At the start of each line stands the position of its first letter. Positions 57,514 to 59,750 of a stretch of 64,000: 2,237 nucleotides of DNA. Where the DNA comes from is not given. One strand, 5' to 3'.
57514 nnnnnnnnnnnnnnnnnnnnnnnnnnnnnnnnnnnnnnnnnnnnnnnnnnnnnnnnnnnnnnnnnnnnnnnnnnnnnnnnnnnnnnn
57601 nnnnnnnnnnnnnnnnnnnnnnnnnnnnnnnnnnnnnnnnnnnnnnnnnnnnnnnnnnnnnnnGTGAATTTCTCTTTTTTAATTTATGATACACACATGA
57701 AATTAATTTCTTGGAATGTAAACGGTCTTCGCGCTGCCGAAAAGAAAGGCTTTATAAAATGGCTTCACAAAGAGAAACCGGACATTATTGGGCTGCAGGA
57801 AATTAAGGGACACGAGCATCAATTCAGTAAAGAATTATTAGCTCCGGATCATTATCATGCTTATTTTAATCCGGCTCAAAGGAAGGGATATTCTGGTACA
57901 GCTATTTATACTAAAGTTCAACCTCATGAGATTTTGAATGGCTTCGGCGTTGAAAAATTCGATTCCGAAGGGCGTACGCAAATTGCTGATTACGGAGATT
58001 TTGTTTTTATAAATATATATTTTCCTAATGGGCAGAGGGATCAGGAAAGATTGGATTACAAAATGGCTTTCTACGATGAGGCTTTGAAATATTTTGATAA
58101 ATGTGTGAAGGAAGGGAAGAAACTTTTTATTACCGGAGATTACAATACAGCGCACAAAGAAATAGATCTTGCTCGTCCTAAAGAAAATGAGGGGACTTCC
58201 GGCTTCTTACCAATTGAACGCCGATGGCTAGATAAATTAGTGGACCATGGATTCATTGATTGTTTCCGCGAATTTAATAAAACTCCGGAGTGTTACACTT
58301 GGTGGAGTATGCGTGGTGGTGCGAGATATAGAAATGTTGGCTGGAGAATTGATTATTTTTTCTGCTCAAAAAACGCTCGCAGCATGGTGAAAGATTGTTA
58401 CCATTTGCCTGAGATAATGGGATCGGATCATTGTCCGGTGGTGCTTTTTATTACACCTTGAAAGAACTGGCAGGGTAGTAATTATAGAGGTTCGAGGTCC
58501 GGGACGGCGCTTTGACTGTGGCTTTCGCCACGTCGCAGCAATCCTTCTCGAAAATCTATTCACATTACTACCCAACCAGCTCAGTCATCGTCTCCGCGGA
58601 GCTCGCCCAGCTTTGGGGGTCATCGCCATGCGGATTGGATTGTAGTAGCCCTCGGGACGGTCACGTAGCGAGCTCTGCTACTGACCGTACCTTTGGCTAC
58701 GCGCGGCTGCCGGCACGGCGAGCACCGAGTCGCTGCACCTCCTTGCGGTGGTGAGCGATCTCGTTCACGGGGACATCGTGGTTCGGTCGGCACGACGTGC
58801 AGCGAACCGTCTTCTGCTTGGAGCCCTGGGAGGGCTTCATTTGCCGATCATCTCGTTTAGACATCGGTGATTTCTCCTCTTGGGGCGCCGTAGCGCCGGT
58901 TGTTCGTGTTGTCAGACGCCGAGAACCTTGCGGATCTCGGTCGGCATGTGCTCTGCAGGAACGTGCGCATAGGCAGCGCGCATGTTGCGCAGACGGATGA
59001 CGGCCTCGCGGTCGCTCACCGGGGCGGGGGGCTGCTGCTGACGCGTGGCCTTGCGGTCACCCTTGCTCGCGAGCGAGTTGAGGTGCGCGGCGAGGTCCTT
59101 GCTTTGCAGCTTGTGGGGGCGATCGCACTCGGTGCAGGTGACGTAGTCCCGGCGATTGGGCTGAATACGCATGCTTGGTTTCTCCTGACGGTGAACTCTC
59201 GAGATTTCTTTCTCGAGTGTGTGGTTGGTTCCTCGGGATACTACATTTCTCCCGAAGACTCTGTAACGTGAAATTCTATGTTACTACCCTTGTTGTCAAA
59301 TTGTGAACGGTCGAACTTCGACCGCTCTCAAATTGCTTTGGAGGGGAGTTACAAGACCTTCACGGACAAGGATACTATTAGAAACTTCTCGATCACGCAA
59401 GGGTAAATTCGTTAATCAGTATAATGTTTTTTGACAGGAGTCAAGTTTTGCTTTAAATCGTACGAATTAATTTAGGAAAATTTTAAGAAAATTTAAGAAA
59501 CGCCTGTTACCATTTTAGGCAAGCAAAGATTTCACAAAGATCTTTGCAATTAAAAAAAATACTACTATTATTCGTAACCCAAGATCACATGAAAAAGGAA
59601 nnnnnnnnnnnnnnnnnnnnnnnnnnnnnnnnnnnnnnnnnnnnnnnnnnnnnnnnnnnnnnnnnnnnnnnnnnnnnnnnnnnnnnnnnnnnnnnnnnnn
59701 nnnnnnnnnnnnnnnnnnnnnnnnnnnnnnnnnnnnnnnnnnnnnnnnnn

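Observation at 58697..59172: Two tandem paralogous mini-proteins with a compact CX2CX3HX8-9H motif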

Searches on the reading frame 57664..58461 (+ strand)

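Call 8: search_protein_families(library=pfam, proteins=[window:57664-58461:+], max_evalue=1)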
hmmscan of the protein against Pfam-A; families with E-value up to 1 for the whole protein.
window:57664-58461:+ (265 aa): 4 families
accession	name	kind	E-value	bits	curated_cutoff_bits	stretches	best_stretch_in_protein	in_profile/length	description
PF03372.29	Exo_endo_phos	-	2e-33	116.4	24.5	1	15-256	1-225/225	Endonuclease/Exonuclease/phosphatase family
PF22669.2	Exo_endo_phos2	-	8.7e-06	25.9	27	1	15-88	1-77/288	Endonuclease/Exonuclease/phosphatase family 2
PF14529.12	Exo_endo_phos_2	-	0.00018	21.8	27.4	1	114-259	2-116/117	Endonuclease-reverse transcriptase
PF07258.19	COMM_domain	-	0.15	12.7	22.4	1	221-248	4-31/64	COMM domain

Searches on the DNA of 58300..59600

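Call 44: search_rna_families(source=window, start=58300, end=59600, threshold=evalue, max_evalue=10, show_alignments=2)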
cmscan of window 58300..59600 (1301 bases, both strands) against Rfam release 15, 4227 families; matches with E-value up to 10: 4.
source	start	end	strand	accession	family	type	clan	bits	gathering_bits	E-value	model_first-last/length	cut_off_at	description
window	59517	59581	+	RF00493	snoU2-30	Gene; snRNA; snoRNA; CD-box;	-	17.1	60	5.1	1-70/70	no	Small nucleolar RNA U2-30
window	58440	58467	+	RF01080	UPD-PKib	Cis-reg;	-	16.7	39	6.7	1-32/32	no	Pseudoknot of upstream pseudoknot domain (UPD) of the 3'UTR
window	59151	59171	+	RF01380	HIV-1_SD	Cis-reg;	-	16.6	30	4.5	1-19/19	no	Human immunodeficiency virus type 1 major splice donor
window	58479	58571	-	RF02216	ZNFX1-AS1_2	Gene; lncRNA;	-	13.4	45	2.1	1-93/93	no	ZNFX1 antisense RNA 1 conserved region 2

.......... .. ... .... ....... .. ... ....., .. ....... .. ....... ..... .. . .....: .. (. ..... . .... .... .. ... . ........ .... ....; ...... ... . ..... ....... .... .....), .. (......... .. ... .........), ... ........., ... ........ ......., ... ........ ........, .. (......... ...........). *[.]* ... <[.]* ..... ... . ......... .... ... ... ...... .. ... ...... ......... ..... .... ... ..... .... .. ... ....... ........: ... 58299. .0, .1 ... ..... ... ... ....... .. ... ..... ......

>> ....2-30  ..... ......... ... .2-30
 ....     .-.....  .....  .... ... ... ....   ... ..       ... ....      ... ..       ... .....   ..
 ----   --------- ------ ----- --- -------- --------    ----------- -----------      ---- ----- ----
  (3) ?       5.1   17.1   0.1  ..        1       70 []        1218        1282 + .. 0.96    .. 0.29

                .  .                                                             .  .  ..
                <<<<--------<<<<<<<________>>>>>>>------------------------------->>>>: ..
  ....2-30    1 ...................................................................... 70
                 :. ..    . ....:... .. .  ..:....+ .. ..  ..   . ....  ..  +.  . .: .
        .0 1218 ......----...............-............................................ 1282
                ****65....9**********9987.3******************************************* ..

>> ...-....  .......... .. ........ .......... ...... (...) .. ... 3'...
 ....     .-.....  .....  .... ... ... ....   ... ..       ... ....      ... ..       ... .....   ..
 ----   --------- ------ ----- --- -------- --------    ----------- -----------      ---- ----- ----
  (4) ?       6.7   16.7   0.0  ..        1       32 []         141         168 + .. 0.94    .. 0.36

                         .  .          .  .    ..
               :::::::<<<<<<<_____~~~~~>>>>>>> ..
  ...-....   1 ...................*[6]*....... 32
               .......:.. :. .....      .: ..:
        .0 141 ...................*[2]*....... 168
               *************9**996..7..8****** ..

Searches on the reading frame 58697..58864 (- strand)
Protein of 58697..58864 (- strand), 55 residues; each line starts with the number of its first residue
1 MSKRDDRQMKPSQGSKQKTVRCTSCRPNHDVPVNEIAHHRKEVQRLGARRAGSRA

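Call 8: search_protein_families(library=pfam, proteins=[window:58697-58864:-], max_evalue=1)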
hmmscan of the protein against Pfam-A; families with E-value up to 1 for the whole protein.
window:58697-58864:- (55 aa): 0 families

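Call 9: search_protein_families(library=phrogs, proteins=[window:58697-58864:-], max_evalue=1)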
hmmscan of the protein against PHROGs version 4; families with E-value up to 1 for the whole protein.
window:58697-58864:- (55 aa): 0 families

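Call 27: find_homologous_proteins(query=window:58697-58864:-, max_evalue=1)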
Query window:58697-58864:- (55 aa): 1 proteins with E <= 1 among 1 candidates.
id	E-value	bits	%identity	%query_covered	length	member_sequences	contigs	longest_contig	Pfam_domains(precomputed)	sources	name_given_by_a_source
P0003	3.5e-27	110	95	100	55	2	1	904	-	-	-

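Call 28: find_encoding_contigs(protein=P0003, flank=10000)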
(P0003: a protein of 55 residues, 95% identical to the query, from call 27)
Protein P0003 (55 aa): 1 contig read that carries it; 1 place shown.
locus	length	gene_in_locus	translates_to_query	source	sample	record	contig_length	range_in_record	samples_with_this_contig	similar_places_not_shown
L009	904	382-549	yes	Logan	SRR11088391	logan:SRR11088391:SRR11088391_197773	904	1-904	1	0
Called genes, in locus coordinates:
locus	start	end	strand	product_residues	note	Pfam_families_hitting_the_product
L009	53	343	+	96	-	-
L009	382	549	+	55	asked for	-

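Call 86: predict_structure(alignment_id=A6)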
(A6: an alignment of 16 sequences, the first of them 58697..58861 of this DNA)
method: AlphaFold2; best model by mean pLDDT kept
length: 54 residues; sequences in the alignment: 16
mean_pLDDT: 75.7   pTM: 0.46
mean pLDDT of the five models: 75.7, 72.6, 72.5, 72.0, 71.6
residues with pLDDT >= 90: 12; 70-90: 20; 50-70: 21; < 50: 1
segments of 3 or more residues with pLDDT < 50: none
pLDDT, mean of each block of 10 residues (from residue 1): 58 73 88 91 77 54
secondary structure, 60 per line:
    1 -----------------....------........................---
elements in order: E18-21 E28-31 H32-51

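Call 93: fold_search(model_id=the predicted structure, library=pdb)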
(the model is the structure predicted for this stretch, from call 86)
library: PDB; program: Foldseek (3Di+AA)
matches with E <= 10: 10; with E <= 0.001: 0
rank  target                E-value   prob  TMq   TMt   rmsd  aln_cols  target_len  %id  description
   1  5vf0_MODEL_1_B        3.8e+00  0.51  0.54  0.67   0.8        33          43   18  Solution NMR structure of human RAD18 (198-240) in complex with ubiquitin (released 2017-05-17)
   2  2vy4_MODEL_1_A        3.8e+00  0.18  0.41  0.53   1.9        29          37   24  U11-48K CHHC ZN-FINGER DOMAIN (released 2009-02-17)
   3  9gbw_F                4.1e+00  0.09  0.41  0.14   8.3        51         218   18  Overall structure of the substrate-bound U11 snRNP (released 2025-02-05)
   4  2els_MODEL_1_A        6.3e+00  0.03  0.27  0.32   4.6        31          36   29  Solution structure of the 2nd C2H2 zinc finger of human Zinc finger protein 406 (released 2008-04-01)
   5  2emf_MODEL_1_A        6.8e+00  0.09  0.36  0.41   4.6        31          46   26  Solution structure of the C2H2 type zinc finger (region 379-411) of human Zinc finger protein 484 (released 2007-10-02)
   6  2lo2_MODEL_1_A        7.3e+00  0.16  0.49  0.65   2.5        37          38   27  Solution structure of Sgf11(63-99) zinc finger domain (released 2012-01-25)
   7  7sc8_BL               8.5e+00  0.09  0.35  0.07   0.8        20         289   25  Synechocystis PCC 6803 Phycobilisome rod from PBS sample (released 2022-08-31)
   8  6aqr_C                9.1e+00  0.20  0.44  0.28   0.7        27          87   26  SAGA DUB module Ubp8(C146A)/Sgf11/Sus1/Sgf73 bound to monoubiquitin (released 2018-07-04)
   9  5yvx_A                9.8e+00  0.03  0.25  0.23   3.8        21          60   24  Crystal structure of SDG8 CW domain in complex with H3K4me1 peptide (released 2018-03-14)
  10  2dmi_MODEL_1_A        9.8e+00  0.02  0.25  0.15   6.4        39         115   15  Solution structure of the first and the second zf-C2H2 like domains of human Teashirt homolog 3 (released 2006-10-21)
